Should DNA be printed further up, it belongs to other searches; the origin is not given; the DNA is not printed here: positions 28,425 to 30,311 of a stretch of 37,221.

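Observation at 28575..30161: Archaeal-type (group II-like) chaperonin embedded in the HrcA/CIRCE heat-shock operon between hrcA and grpE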

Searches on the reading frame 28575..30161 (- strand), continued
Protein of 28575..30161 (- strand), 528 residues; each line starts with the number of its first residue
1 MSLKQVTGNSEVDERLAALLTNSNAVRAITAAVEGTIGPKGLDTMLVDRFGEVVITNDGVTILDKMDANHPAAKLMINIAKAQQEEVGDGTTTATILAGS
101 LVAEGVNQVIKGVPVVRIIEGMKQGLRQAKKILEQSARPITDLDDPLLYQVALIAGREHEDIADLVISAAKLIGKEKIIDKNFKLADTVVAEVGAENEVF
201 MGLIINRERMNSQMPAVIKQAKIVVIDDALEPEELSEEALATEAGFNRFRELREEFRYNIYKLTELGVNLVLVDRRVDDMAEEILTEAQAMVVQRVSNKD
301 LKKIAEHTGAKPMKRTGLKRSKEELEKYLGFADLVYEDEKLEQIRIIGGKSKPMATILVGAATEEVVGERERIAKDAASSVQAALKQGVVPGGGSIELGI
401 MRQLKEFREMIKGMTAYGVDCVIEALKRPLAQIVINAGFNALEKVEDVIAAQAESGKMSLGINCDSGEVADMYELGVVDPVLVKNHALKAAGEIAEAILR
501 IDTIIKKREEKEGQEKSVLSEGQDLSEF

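Call 23: find_encoding_contigs(protein=P0089, flank=5000, max_places=1)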
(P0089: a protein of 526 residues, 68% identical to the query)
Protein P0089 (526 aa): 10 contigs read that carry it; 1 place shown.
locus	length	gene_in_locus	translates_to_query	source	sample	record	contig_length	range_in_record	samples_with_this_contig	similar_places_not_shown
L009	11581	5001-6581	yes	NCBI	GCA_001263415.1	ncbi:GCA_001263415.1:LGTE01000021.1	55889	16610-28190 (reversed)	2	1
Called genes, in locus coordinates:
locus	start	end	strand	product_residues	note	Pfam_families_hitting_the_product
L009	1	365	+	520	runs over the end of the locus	PF03023:MurJ, PF01554:MatE (weak)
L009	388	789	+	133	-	-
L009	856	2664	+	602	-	PF00009:GTP_EFTU, PF22042:EF-G_D2 (weak), PF03144:GTP_EFTU_D2, PF14492:EFG_III (faint), PF00679:EFG_C, PF06421:LepA_C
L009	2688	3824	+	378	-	PF04055:Radical_SAM, PF06969:HemN_C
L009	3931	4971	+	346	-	PF01628:HrcA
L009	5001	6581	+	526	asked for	PF00118:Cpn60_TCP1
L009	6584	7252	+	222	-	PF01025:GrpE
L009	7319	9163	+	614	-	PF00012:HSP70, PF06723:MreB_Mbl, PF00012:HSP70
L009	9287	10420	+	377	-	PF00226:DnaJ, PF01556:DnaJ_C, PF15777:Anti-TRAP (faint), PF27659:CHP02642 (faint), PF00684:DnaJ_CXXCXGXG, PF27439:DnaJ_C_2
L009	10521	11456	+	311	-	PF06325:PrmA, PF05175:MTS, PF01135:PCMT (weak), PF02475:TRM5-TYW2_MTfase, PF12847:Methyltransf_18 (weak), PF13847:Methyltransf_31, PF08241:Methyltransf_11 (weak), PF13649:Methyltransf_25, +1 more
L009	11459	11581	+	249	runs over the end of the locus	PF20260:PUA_4, PF04452:Methyltrans_RNA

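Call 24: find_encoding_contigs(protein=P0009, flank=5000, max_places=1)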
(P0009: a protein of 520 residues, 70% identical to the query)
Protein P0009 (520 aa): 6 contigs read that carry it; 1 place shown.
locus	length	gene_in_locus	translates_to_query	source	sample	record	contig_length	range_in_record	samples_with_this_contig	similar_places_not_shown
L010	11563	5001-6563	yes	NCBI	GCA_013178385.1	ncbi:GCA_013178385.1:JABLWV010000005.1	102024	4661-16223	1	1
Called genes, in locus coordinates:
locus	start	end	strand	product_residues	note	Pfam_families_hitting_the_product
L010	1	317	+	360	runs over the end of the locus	PF07454:SpoIIP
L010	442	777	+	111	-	-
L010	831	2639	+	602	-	PF00009:GTP_EFTU, PF22042:EF-G_D2 (faint), PF03144:GTP_EFTU_D2, PF14492:EFG_III (weak), PF00679:EFG_C, PF06421:LepA_C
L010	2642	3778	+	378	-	PF04055:Radical_SAM, PF06969:HemN_C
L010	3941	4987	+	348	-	PF01628:HrcA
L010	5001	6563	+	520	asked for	PF00118:Cpn60_TCP1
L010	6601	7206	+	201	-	PF01025:GrpE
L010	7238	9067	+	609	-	PF00012:HSP70, PF06723:MreB_Mbl, PF00012:HSP70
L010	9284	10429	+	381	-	PF00226:DnaJ, PF01556:DnaJ_C, PF15777:Anti-TRAP (faint), PF00684:DnaJ_CXXCXGXG, PF27439:DnaJ_C_2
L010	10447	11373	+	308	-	PF06325:PrmA, PF05175:MTS, PF02475:TRM5-TYW2_MTfase, PF13649:Methyltransf_25, PF13847:Methyltransf_31, PF08241:Methyltransf_11, PF08242:Methyltransf_12 (weak)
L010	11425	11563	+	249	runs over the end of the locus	PF20260:PUA_4, PF04452:Methyltrans_RNA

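Call 25: find_encoding_contigs(protein=P0002, flank=5000, max_places=1)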
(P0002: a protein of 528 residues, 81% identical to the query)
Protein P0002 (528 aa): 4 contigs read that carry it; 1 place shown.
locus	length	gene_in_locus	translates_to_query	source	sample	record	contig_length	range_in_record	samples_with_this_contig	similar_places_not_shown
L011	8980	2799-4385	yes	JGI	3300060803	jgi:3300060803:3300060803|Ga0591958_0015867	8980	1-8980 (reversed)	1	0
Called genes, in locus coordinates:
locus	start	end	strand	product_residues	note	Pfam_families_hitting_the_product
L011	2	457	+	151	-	?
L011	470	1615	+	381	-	PF04055:Radical_SAM, PF06969:HemN_C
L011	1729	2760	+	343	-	PF01628:HrcA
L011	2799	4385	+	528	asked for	PF00118:Cpn60_TCP1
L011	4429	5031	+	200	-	PF01025:GrpE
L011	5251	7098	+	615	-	PF00012:HSP70, PF06723:MreB_Mbl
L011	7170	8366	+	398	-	PF00226:DnaJ, PF01556:DnaJ_C, PF15777:Anti-TRAP (faint), PF00684:DnaJ_CXXCXGXG, PF27439:DnaJ_C_2 (faint)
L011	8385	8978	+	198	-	?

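Call 51: predict_structure(alignment_id=A1)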
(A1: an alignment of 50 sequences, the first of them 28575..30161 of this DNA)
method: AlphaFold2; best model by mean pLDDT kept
length: 528 residues; sequences in the alignment: 50
mean_pLDDT: 85.7   pTM: 0.81
mean pLDDT of the five models: 85.7, 84.7, 84.3, 83.5, 82.0
residues with pLDDT >= 90: 341; 70-90: 128; 50-70: 13; < 50: 46
segments of 3 or more residues with pLDDT < 50: 1-9, 45-50, 52-56, 503-528
pLDDT, mean of each block of 10 residues (from residue 1): 39 77 90 80 49 54 81 88 84 93 95 93 97 95 92 90 95 92 91 90 92 93 95 83 86 92 94 94 94 93 93 92 93 91 90 91 81 92 95 94 93 93 96 92 95 94 93 93 94 92 46 32 30
secondary structure, 60 per line:
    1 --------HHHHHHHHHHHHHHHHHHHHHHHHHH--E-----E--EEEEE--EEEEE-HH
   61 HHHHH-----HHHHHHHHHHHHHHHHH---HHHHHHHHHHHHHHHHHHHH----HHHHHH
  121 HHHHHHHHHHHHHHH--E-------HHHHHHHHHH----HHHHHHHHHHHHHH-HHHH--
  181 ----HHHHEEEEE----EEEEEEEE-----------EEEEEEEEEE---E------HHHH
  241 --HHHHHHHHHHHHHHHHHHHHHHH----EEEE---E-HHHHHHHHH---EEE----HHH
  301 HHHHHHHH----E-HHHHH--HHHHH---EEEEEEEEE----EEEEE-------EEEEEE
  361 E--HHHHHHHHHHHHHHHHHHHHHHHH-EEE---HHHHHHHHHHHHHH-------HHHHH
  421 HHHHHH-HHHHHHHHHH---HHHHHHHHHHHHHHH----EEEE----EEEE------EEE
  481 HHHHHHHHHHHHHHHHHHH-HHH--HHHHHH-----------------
elements in order: H9-34 E46-50 E53-57 H59-65 H71-87 H91-110 H115-135 H146-155 H160-173 H175-178 H185-188 E189-193 E198-205 E217-226 H237-240 H243-265 E270-273 H279-287 E291-293 H298-308 H315-319 H322-326 E330-338 E343-347 E355-361 H364-387 E389-391 H395-408 H416-426 H428-437 H441-455 E460-463 E468-471 E478-480 H481-499 H506-511
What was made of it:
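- On Group III chaperonin: The AF2 model has helices 237-240 and 243-265 (call 51). Only a monomer model was made (call 51).
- Structure: mean pLDDT 85.7, pTM 0.81, lid helices 237-240 and 243-265 (call 51).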

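Call 55: fold_search(model_id=the predicted structure, library=pdb)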
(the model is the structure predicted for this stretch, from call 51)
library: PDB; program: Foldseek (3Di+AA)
matches with E <= 10: 765; with E <= 0.001: 584
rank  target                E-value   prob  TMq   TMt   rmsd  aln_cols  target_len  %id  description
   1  5x9v_A                5.8e-47  1.00  0.85  0.91   3.3       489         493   47  Crystal structure of group III chaperonin in the Closed state (released 2017-10-25)
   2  5x9u_A                2.8e-42  1.00  0.84  0.90   3.7       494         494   47  Crystal structure of group III chaperonin in the open state (released 2017-10-25)
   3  3rus_A                6.2e-35  1.00  0.78  0.80   4.4       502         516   32  Crystal structure of Cpn-rls in complex with ADP from Methanococcus maripaludis (released 2012-01-04)
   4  3kfb_A                1.8e-34  1.00  0.78  0.81   4.3       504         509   32  Crystal structure of a group II chaperonin from Methanococcus maripaludis (released 2010-06-23)
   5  1q3s_A                3.3e-34  1.00  0.78  0.80   4.4       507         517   33  Crystal structure of the chaperonin from Thermococcus strain KS-1 (FormIII crystal complexed with ADP) (released 2004-01-27)
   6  3izi_A                5.0e-34  1.00  0.78  0.80   4.6       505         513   32  Mm-cpn rls with ATP (released 2011-02-02)
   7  1q2v_A                6.0e-34  1.00  0.79  0.80   4.2       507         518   32  Crystal structure of the chaperonin from Thermococcus strain KS-1 (nucleotide-free form) (released 2004-01-27)
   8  1q3r_A                6.0e-34  1.00  0.78  0.79   4.3       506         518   32  Crystal structure of the chaperonin from Thermococcus strain KS-1 (nucleotide-free form of single mutant) (released 2004-01-27)
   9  9cpk_A                1.3e-33  1.00  0.78  0.80   4.5       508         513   32  D8 symmetry reconstruction of MmCPn in closed state (released 2025-07-30)
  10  3izk_A                1.8e-33  1.00  0.75  0.80   5.2       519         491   31  Mm-cpn rls deltalid with ATP (released 2011-02-02)
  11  3ruq_A                2.0e-33  1.00  0.78  0.79   4.5       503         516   32  Crystal structure of Cpn-WT in complex with ADP from Methanococcus maripaludis (released 2012-01-04)
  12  3j02_A                2.5e-33  1.00  0.78  0.83   3.9       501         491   32  Lidless D386A Mm-cpn in the pre-hydrolysis ATP-bound state (released 2011-05-18)
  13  5w79_A                2.8e-33  1.00  0.78  0.80   5.0       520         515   32  Crystal Structure of the Group II Chaperonin from Methanococcus Maripaludis, Cysteine-less mutant in the Apo State (released 2018-06-20)
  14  1a6d_B                8.8e-33  1.00  0.81  0.85   4.4       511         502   31  THERMOSOME FROM T. ACIDOPHILUM (released 1999-03-23)
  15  7nvl_E                9.2e-33  1.00  0.74  0.74   4.8       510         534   25  Human TRiC complex in closed state with nanobody bound (Consensus Map) (released 2022-03-02)
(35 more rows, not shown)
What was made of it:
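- On Group III chaperonin: The best structural matches are 5X9V and 5X9U (call 55).
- The best Foldseek hits are 5X9V_A (E 5.8e-47, TM 0.85/0.91) and 5X9U_A, ahead of all Group II chains (call 55). The overall fold and the built-in lid resemble Group II (call 55).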

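Call 59: find_related_loci(query=A1, collection=metagenome_contigs, flank=3500)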
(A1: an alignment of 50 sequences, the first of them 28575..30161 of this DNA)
Query A1 (528 aa) in metagenome_contigs; peptide patterns used: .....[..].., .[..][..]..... (x = any residue, [..] = any of these).
600 stretches matched a pattern (row limit reached: there are more); 582 encode a relative of the query (tblastn E <= 1e-3); the best 80 are kept; 80 distinct loci.
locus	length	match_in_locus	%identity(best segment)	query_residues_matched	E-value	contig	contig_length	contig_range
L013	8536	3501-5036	69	1-511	0e+0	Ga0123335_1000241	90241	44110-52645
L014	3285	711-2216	67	4-505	0e+0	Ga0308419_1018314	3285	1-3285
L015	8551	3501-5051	64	1-517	0e+0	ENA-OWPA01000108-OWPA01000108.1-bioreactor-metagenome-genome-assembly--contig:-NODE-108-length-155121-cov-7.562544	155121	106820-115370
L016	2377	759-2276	53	9-514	0e+0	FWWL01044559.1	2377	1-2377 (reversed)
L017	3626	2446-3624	64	1-394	4e-169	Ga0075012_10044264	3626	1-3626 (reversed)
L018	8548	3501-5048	64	1-515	0e+0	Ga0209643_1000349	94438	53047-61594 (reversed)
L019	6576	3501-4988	35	21-505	7e-74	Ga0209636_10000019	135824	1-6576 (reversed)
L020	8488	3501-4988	36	22-505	7e-74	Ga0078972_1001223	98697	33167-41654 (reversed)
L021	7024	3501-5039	34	21-515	1e-73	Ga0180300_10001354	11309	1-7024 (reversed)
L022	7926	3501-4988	34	22-505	9e-71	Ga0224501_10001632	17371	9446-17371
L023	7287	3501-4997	34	18-505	3e-70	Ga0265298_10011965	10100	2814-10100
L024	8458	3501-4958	35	33-508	1e-69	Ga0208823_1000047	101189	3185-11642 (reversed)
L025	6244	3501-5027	35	18-515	2e-69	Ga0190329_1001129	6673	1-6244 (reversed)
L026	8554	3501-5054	34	22-528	1e-68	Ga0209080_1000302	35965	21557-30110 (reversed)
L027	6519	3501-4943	33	36-505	4e-68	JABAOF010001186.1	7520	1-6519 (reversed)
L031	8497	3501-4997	33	18-505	7e-66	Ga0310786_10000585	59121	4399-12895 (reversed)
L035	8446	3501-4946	33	36-505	3e-64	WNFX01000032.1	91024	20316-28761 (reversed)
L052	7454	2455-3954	31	18-505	1e-58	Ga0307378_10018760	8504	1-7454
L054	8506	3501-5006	31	18-508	9e-58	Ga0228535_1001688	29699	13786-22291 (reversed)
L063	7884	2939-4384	33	36-505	4e-63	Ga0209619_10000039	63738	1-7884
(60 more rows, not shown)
